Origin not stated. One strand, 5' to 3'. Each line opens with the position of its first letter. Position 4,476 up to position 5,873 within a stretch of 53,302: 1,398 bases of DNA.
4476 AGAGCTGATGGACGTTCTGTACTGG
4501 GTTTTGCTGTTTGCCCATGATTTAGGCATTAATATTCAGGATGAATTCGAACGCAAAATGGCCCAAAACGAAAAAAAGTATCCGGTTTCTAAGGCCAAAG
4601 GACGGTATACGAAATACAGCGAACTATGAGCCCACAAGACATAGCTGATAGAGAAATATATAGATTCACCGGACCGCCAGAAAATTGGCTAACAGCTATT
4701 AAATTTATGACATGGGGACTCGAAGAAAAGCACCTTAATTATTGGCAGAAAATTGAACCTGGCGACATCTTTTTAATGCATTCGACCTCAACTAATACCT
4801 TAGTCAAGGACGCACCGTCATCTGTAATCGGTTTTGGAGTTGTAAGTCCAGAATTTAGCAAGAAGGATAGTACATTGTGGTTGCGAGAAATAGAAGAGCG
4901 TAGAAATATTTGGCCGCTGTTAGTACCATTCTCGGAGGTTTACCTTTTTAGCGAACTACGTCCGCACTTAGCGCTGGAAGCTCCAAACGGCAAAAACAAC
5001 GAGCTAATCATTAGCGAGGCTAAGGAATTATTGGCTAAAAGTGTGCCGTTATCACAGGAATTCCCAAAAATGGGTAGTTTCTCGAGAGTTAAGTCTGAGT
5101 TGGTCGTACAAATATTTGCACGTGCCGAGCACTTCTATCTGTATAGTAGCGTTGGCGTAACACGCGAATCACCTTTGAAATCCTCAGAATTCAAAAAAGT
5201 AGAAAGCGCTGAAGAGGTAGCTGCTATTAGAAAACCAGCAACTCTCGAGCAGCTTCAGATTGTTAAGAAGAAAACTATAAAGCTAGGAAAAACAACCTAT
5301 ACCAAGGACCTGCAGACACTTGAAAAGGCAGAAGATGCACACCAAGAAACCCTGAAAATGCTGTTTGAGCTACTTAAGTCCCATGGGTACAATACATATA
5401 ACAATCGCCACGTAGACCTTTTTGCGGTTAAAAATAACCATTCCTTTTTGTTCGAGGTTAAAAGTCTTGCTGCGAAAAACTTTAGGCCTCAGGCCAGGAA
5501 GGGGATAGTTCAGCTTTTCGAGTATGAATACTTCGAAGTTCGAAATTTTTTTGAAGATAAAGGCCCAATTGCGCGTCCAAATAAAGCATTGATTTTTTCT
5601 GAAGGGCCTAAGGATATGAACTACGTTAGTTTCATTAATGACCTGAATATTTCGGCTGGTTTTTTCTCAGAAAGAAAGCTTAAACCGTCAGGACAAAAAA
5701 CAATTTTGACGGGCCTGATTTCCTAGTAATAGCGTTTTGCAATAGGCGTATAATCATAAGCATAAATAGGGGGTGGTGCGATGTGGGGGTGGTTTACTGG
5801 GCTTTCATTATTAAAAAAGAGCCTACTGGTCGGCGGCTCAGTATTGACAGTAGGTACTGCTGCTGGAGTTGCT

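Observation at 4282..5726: Coupled MazG-like pyrophosphohydrolase and EVE/PUA-like reader fused to a PD-(D/E)xK nuclease: candidate two-layer defence against base-modified DNA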

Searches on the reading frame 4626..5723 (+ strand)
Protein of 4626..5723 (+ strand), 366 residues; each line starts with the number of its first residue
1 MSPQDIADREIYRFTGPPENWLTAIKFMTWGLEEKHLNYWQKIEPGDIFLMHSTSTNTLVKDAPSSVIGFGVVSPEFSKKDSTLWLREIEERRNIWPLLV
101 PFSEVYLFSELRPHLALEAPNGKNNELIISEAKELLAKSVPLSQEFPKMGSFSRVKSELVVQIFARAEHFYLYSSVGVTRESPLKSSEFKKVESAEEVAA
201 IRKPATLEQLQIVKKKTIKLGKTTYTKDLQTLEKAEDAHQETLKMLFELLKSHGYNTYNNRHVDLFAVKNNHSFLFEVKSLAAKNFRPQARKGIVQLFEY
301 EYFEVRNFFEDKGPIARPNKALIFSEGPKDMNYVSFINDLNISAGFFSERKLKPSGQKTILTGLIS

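Call 3: search_protein_families(library=pfam, proteins=[window:4626-5723:+], max_evalue=1)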
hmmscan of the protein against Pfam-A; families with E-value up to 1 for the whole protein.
window:4626-5723:+ (366 aa): 2 families
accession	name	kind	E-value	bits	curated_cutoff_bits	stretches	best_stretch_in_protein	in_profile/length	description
PF01870.24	Hjc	-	0.11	12.9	21.1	1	249-284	17-52/93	Archaeal holliday junction resolvase (hjc)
PF08011.17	PDDEXK_9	-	0.46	10.9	25.5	1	252-304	17-79/105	PD-(D/E)XK nuclease superfamily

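Call 4: search_protein_families(library=padloc, proteins=[window:4626-5723:+], max_evalue=1)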
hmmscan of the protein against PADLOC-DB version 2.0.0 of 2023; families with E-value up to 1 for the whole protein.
window:4626-5723:+ (366 aa): 1 family
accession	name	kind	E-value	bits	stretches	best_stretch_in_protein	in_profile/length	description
PDLC00399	SduA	-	0.0017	15.8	1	181-285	70-174/375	DUF4263 domain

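Call 5: search_protein_families(library=ncbifam, proteins=[window:4626-5723:+], max_evalue=1)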
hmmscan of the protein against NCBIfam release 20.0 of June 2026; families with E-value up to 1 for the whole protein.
window:4626-5723:+ (366 aa): 2 families
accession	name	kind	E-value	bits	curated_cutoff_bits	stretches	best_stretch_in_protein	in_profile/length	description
NF002008.0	PRK00809.1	subfamily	1.1e-05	25.1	139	1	19-109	11-100/146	hypothetical protein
NF003758.0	PRK05352.1-1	equivalog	0.0064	15.2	850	1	194-256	74-136/468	Na(+)-translocating NADH-quinone reductase subunit A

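Call 6: find_homologous_proteins(query=window:4626-5723:+, max_evalue=0.001)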
Query window:4626-5723:+ (366 aa): 346 proteins with E <= 0.001 among 2718 candidates; the best 120 are listed.
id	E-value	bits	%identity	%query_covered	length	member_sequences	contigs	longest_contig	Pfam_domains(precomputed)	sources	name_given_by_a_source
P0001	4.6e-240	814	100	100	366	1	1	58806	-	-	-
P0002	3.5e-193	660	79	100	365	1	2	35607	-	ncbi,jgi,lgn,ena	-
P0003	2.3e-169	581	71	99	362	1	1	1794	-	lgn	-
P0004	1.8e-166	572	70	99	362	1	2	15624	-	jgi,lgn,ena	-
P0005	6.0e-166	570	69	99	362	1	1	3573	-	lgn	-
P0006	1.1e-163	563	69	100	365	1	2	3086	-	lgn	-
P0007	8.4e-161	553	68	100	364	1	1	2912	-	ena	-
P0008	1.2e-155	536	65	100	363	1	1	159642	-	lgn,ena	-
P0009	4.9e-152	524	64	100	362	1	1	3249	-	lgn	-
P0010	2.2e-151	522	66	100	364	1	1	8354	-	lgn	-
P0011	3.5e-151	522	64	100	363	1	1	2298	-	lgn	-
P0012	3.8e-151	522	65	99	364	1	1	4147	-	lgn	-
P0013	4.2e-146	505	63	100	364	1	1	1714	-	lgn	-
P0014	4.6e-146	505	63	99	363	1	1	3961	-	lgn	-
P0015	8.7e-144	497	61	100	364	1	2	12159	-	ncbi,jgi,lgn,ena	-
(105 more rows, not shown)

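Call 7: search_solved_structures(query=window:4626-5723:+, max_evalue=10, show_alignments=3)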
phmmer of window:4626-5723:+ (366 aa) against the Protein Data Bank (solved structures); distinct sequences matched with E-value up to 10: 1.
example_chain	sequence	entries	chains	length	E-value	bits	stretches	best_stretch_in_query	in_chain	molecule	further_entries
1wmm_A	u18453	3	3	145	0.37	13.4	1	19-52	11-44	Hypothetical UPF0310 protein PH1033 | UPF0310 protein PH1033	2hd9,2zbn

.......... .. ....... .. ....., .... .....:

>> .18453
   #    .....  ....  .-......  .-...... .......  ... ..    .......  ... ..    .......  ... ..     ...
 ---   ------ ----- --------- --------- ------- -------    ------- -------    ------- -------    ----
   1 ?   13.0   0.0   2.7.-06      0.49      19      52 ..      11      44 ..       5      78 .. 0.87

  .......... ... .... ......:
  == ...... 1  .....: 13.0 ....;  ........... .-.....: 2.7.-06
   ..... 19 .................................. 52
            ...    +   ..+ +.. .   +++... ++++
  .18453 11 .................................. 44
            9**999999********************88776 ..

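Call 10: find_related_loci(query=window:4626-5723:+, collection=genome_contigs, flank=6000)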
Query window:4626-5723:+ (366 aa) in genome_contigs; peptide patterns used: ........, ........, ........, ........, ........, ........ (x = any residue, [..] = any of these).
28 stretches matched a pattern, but none encodes a relative of the query by tblastn (E <= 1e-3).

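Call 12: search_solved_structures(query=A1, max_evalue=10, show_alignments=4)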
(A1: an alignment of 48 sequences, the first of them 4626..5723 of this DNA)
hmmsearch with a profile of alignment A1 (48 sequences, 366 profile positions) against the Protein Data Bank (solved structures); distinct sequences matched with E-value up to 10: 5.
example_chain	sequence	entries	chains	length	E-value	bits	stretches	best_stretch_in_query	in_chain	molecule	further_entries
6een_C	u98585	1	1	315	1.1e-05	28.1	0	177-240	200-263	Designer Pentatricopeptide Protein dPPR10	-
6een_A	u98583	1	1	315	3.8e-05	26.3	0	181-240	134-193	Designer Pentatricopeptide Protein dPPR10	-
1wmm_A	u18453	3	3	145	0.12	14.7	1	20-74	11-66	Hypothetical UPF0310 protein PH1033 | UPF0310 protein PH1033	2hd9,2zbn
1gef_A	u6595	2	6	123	0.14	14.6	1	245-286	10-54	HOLLIDAY JUNCTION RESOLVASE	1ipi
28ye_X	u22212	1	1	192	0.32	13.4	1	139-226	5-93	Large ribosomal subunit protein bL9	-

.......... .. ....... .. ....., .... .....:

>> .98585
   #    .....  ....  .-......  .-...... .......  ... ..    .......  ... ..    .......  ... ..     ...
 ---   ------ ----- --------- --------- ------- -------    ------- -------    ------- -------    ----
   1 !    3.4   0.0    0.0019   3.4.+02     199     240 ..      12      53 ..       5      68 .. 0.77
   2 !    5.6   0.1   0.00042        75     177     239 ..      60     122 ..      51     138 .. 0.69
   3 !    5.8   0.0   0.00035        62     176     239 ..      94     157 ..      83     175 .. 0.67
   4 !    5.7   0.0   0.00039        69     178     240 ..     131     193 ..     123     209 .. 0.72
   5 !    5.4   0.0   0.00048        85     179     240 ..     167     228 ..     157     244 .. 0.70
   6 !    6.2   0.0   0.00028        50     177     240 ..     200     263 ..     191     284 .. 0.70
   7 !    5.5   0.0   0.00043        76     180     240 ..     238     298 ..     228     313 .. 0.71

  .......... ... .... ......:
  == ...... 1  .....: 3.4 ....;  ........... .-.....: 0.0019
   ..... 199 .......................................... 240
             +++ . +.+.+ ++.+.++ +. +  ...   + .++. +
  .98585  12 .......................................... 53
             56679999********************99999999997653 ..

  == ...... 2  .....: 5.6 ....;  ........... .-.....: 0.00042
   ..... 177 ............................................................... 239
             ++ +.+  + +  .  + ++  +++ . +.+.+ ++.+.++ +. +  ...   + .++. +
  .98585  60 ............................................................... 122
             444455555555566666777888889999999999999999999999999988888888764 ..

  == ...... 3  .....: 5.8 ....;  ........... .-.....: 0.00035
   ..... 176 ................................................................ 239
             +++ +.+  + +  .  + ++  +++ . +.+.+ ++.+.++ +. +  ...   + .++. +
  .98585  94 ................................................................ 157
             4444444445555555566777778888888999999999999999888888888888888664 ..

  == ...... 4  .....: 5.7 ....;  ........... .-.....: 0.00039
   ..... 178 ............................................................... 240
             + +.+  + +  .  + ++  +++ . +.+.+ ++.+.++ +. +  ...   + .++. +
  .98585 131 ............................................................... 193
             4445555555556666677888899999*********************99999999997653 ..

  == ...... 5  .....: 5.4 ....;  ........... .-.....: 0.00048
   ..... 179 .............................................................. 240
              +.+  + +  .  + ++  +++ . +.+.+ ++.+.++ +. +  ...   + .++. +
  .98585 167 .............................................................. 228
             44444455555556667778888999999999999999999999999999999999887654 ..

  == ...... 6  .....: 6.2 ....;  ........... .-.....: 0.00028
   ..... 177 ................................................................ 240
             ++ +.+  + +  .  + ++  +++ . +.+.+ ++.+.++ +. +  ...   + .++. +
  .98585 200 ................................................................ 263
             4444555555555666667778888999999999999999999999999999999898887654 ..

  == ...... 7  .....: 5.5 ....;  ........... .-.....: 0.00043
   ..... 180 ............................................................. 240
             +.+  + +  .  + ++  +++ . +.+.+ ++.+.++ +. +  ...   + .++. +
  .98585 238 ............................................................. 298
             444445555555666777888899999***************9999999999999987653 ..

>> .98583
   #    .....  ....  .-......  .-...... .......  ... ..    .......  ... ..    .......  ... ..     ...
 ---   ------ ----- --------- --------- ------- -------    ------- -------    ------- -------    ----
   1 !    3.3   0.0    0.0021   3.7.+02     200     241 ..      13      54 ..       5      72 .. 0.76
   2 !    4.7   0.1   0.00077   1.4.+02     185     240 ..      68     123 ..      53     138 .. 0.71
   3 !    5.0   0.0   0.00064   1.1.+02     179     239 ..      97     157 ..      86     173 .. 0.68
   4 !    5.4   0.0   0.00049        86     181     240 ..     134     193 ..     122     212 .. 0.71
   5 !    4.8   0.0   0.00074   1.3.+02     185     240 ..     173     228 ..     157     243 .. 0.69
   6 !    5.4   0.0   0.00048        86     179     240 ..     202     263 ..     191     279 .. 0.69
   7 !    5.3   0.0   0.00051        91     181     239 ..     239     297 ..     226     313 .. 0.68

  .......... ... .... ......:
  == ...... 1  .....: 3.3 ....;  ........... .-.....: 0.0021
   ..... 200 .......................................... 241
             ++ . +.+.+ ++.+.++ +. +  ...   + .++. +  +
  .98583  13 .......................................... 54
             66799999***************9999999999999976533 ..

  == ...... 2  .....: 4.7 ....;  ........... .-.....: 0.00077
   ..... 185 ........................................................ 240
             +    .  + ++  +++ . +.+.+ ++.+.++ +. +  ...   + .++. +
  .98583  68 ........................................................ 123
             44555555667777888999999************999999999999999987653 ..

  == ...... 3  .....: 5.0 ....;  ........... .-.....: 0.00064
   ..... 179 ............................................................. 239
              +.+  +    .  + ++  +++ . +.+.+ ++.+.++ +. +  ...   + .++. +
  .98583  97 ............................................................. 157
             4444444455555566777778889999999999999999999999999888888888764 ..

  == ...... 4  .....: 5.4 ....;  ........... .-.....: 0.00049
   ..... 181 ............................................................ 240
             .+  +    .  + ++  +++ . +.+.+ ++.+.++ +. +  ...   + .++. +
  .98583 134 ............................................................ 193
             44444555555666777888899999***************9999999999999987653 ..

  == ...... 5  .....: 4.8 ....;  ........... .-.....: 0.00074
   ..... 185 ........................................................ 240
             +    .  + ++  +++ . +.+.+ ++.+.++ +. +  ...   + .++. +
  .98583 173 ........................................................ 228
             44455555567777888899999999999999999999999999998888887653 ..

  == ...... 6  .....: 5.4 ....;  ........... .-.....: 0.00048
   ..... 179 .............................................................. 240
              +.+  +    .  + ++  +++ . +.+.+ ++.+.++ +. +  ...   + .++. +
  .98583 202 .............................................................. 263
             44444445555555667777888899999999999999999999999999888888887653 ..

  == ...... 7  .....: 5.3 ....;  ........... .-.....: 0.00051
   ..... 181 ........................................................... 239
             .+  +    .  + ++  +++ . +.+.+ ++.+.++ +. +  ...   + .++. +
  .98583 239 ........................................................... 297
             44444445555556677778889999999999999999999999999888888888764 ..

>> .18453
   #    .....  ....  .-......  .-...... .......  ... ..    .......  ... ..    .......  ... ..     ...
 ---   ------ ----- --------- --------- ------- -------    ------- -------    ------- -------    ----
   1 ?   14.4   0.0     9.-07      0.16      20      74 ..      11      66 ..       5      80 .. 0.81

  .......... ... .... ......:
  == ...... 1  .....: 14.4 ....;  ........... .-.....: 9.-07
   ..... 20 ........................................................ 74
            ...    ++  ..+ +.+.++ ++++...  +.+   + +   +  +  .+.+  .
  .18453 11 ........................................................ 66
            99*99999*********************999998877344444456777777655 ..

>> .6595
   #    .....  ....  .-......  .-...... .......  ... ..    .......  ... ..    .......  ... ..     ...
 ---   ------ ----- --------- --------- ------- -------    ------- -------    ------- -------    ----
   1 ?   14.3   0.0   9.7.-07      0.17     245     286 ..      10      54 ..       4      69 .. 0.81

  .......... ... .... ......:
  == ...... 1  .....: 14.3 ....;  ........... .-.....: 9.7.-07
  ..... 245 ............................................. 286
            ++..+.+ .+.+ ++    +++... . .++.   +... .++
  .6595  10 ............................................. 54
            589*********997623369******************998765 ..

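Call 13: find_related_loci(query=A1, collection=genome_contigs, flank=6000)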
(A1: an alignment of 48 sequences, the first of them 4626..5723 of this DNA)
Query A1 (366 aa) in genome_contigs; peptide patterns used: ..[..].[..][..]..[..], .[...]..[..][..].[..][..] (x = any residue, [..] = any of these).
82 stretches matched a pattern; 44 encode a relative of the query (tblastn E <= 1e-3); 43 distinct loci.
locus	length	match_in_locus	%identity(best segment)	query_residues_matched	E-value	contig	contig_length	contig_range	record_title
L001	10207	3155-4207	49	9-357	2e-100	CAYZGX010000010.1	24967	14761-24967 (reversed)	MAG TPA_asm: uncultured Gammaproteobacteria bacterium isolate SRP278252_co1_182 genome assembly, contig: NODE_3253_lengt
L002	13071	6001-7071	48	1-356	1e-99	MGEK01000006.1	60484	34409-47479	MAG: Candidatus Uhrbacteria bacterium RIFCSPLOWO2_01_FULL_47_25 rifcsplowo2_01_scaffold_1309, whole genome shotgun seque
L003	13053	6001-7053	48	9-360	7e-100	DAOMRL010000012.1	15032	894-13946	MAG TPA_asm: Candidatus Levyibacteriota bacterium isolate AMR_MDS_5809 NODE_965_length_15032_cov_3.123122, whole genome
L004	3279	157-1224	47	6-364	4e-101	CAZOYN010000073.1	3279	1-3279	MAG TPA_asm: uncultured Candidatus Saccharibacteria bacterium isolate SRP200132_co1_537 genome assembly, contig: NODE_63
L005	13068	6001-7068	48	1-358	7e-98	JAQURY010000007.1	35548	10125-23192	MAG: Candidatus Paceibacterota bacterium isolate STD1_84 NODE_2350_length_35548_cov_4.714181_Sandtown_D1, whole genome s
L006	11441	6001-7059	46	9-359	3e-97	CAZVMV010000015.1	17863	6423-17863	MAG TPA_asm: uncultured Gammaproteobacteria bacterium isolate SRP173033_co2_263 genome assembly, contig: NODE_1329_lengt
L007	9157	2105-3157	46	9-356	3e-93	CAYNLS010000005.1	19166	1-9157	MAG TPA_asm: uncultured Gammaproteobacteria bacterium isolate SRP269290_co3_853 genome assembly, contig: NODE_2959_lengt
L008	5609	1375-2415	45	9-360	2e-93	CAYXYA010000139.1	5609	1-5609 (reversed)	MAG TPA_asm: uncultured bacterium isolate SRP269290_co5_40 genome assembly, contig: NODE_8439_length_5609_cov_8.327152,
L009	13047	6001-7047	45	9-357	7e-92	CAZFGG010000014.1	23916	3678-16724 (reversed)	MAG TPA_asm: uncultured Gammaproteobacteria bacterium isolate SRP200132_co1_183 genome assembly, contig: NODE_3648_lengt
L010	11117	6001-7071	46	9-356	5e-92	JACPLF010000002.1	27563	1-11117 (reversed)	MAG: Candidatus Levyibacteriota bacterium isolate NC_groundwater_514_Ag_S-0.1um_37_12 S35_SO-1_scaffold_121851, whole ge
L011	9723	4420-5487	44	12-364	8e-91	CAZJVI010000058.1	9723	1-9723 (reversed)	MAG TPA_asm: uncultured Gammaproteobacteria bacterium isolate binchicken_co50_326 genome assembly, contig: NODE_8935_len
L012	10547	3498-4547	44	9-357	1e-89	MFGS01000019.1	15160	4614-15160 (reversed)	MAG: Candidatus Firestonebacteria bacterium RIFOXYA2_FULL_40_8 rifoxya2_full_scaffold_1378, whole genome shotgun sequenc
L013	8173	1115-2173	46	6-357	2e-88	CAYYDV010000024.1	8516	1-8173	MAG TPA_asm: uncultured Candidatus Saccharibacteria bacterium isolate SRP068000_co1_25 genome assembly, contig: NODE_167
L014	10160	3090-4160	44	9-357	5e-88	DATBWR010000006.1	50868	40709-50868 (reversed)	MAG TPA_asm: Candidatus Nanoarchaeia archaeon isolate SMAG_U7546 k141_334241, whole genome shotgun sequence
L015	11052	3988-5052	46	13-357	4e-88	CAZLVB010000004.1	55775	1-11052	MAG TPA_asm: uncultured Gammaproteobacteria bacterium isolate SRP269290_co3_1053 genome assembly, contig: NODE_433_lengt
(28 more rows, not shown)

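Call 19: predict_structure(alignment_id=A1)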
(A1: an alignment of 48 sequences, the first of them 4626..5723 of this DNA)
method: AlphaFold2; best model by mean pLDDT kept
length: 366 residues; sequences in the alignment: 48
mean_pLDDT: 85.9   pTM: 0.71
mean pLDDT of the five models: 85.9, 83.5, 83.4, 82.3, 82.3
residues with pLDDT >= 90: 194; 70-90: 132; 50-70: 28; < 50: 12
segments of 3 or more residues with pLDDT < 50: 178-182, 222-227
pLDDT, mean of each block of 10 residues (from residue 1): 81 91 95 91 90 87 90 91 93 95 93 89 94 94 63 79 88 69 67 83 75 79 51 80 94 93 91 94 88 95 87 81 95 95 94 86 75
secondary structure, 60 per line:
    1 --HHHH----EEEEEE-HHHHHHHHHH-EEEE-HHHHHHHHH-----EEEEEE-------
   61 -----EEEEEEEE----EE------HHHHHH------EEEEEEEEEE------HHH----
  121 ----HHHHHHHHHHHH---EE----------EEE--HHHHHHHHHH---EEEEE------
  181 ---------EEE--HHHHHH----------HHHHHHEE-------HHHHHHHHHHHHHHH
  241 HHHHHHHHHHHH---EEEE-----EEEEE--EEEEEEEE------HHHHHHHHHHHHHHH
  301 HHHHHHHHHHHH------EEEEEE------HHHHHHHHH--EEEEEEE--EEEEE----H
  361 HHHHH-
elements in order: H3-6 E11-16 H18-27 E29-32 H34-42 E48-53 E66-73 H86-91 E98-107 H125-136 E152-154 H157-166 E170-174 E190-192 H195-200 H211-216 H226-252 E256-259 E265-269 E272-279 H286-312 E319-324 H331-339 E342-348 E351-355 H360-365

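Call 22: fold_search(model_id=the predicted structure, library=pdb)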
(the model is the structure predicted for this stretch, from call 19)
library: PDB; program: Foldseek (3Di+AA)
matches with E <= 10: 302; with E <= 0.001: 3
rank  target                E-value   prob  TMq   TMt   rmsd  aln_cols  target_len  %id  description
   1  2hd9                  4.2e-06  1.00  0.27  0.63  10.9       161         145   15  Crystal structure of PH1033 from Pyrococcus horikoshii OT3 (released 2006-12-20)
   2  2p5d                  4.4e-06  1.00  0.27  0.64   9.3       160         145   17  Crystal structure of MJECL36 from Methanocaldococcus jannaschii DSM 2661 (released 2007-09-18)
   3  1wmm                  1.1e-05  1.00  0.28  0.67   9.7       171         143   15  Crystal structure of PH1033 from Pyrococcus horikoshii Ot3 (released 2005-08-23)
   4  8bs5                  7.0e-03  0.98  0.24  0.48  10.1       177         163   10  Crystal structure of YTHDF3 YTH domain open conformation (released 2023-12-13)
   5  2g2x_A                7.0e-03  0.90  0.20  0.43  12.3       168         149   13  X-Ray Crystal Structure Protein Q88CH6 from Pseudomonas putida. Northeast Structural Genomics Consortium Target PpR72. (released 2006-03-14)
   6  5j3e_B                8.4e-03  0.93  0.23  0.43  12.2       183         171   10  Crystal Structure of Human THYN1 protein in complex with 5-methylcytosine containing DNA (released 2016-04-20)
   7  6fpx_A                8.4e-03  0.91  0.19  0.36  11.9       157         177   11  Structure of S. pombe Mmi1 in complex with 11-mer RNA (released 2018-05-09)
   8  5zuu_A                1.0e-02  0.91  0.20  0.42  13.1       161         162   13  Crystal structure of AtCPSF30 YTH domain in complex with 10mer m6A-modified RNA (released 2019-05-15)
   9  9dou_A                1.1e-02  0.57  0.22  0.10  22.8       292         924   13  Taeniopygia guttata R2 retrotransposon (R2Tg) initiating target-primed reverse transcription (released 2025-05-21)
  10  5dnp_B                1.2e-02  0.99  0.18  0.45   3.8        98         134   11  Crystal structure of Mmi1 YTH domain (released 2016-04-06)
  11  5zuu_C                1.2e-02  0.89  0.20  0.39  12.9       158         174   13  Crystal structure of AtCPSF30 YTH domain in complex with 10mer m6A-modified RNA (released 2019-05-15)
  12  6fpx_C                1.4e-02  0.99  0.18  0.35   3.8        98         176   12  Structure of S. pombe Mmi1 in complex with 11-mer RNA (released 2018-05-09)
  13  7yz8_B                1.4e-02  0.85  0.20  0.35  14.4       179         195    9  Triclinic crystal structure of YTHDF1 YTH domain (544AVV546 mutant) (released 2023-03-01)
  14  6wea_D                1.6e-02  0.98  0.20  0.41   4.0       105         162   15  YTH domain of human YTHDC1 with a 10mer Oligo Containing N6mA (released 2020-07-15)
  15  2ph7_B                1.6e-02  0.95  0.24  0.35   6.3       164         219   12  Crystal structure of AF2093 from Archaeoglobus fulgidus (released 2007-05-08)
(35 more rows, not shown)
